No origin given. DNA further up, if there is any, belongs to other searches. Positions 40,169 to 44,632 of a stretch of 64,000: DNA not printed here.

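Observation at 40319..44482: One 1387-aa ORF fuses a cytoplasmic GT2, a WbaP-like phosphoglycosyltransferase with degenerate active-site motifs, a long beta-propeller region and a T9SS/FlgD-Ig-like secretion tail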

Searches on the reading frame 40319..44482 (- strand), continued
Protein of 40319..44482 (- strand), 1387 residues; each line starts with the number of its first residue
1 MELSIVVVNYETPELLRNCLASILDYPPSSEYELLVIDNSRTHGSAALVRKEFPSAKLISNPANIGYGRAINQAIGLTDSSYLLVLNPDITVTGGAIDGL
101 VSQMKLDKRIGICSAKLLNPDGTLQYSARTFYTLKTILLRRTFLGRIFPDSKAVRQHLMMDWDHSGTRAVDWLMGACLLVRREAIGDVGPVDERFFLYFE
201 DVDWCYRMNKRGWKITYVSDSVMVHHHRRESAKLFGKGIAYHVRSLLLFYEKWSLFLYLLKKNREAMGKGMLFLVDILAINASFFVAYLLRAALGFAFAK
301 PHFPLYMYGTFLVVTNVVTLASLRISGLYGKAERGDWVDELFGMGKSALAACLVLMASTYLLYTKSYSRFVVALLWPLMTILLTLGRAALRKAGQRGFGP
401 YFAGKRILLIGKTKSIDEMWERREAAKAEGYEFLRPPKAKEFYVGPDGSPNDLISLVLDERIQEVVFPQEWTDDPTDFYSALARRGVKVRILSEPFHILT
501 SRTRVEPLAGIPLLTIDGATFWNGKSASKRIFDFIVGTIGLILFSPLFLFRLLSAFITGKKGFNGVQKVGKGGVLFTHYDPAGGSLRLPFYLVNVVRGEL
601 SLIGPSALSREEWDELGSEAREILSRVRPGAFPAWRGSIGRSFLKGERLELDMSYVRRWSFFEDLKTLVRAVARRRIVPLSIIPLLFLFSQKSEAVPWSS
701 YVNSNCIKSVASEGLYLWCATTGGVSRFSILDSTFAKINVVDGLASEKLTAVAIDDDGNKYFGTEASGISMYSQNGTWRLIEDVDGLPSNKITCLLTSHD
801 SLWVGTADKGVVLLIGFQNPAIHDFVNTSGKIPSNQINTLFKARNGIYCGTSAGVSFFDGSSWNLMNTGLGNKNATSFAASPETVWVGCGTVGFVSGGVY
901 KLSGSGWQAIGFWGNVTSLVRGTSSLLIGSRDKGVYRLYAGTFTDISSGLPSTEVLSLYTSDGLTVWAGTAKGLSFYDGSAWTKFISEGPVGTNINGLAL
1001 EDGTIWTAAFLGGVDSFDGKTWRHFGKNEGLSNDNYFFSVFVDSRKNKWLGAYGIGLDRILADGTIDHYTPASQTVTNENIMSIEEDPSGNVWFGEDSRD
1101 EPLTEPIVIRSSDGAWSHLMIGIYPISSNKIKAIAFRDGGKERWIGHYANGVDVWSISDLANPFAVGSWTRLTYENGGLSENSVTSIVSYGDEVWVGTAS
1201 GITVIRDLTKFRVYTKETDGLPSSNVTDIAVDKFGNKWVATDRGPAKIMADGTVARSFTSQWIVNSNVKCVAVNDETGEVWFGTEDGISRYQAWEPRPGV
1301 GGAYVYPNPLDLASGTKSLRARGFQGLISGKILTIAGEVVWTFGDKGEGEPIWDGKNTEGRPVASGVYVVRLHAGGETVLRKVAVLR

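Call 19: find_encoding_contigs(protein=P0008, flank=10000, max_places=3)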
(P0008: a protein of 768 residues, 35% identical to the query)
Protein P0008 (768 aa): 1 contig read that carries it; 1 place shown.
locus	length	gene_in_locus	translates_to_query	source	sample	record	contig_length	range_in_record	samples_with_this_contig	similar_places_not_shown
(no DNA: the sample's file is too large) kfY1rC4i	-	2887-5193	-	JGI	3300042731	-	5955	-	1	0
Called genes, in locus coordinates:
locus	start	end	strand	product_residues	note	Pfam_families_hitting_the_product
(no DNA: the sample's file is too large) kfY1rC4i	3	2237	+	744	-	?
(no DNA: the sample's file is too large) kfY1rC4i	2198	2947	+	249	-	PF00535:Glycos_transf_2, PF13641:Glyco_tranf_2_3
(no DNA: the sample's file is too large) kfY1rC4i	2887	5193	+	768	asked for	PF13641:Glyco_tranf_2_3, PF00535:Glycos_transf_2, PF13632:Glyco_trans_2_3, PF13727:CoA_binding_3, PF02397:Bac_transf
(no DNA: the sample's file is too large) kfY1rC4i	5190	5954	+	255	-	?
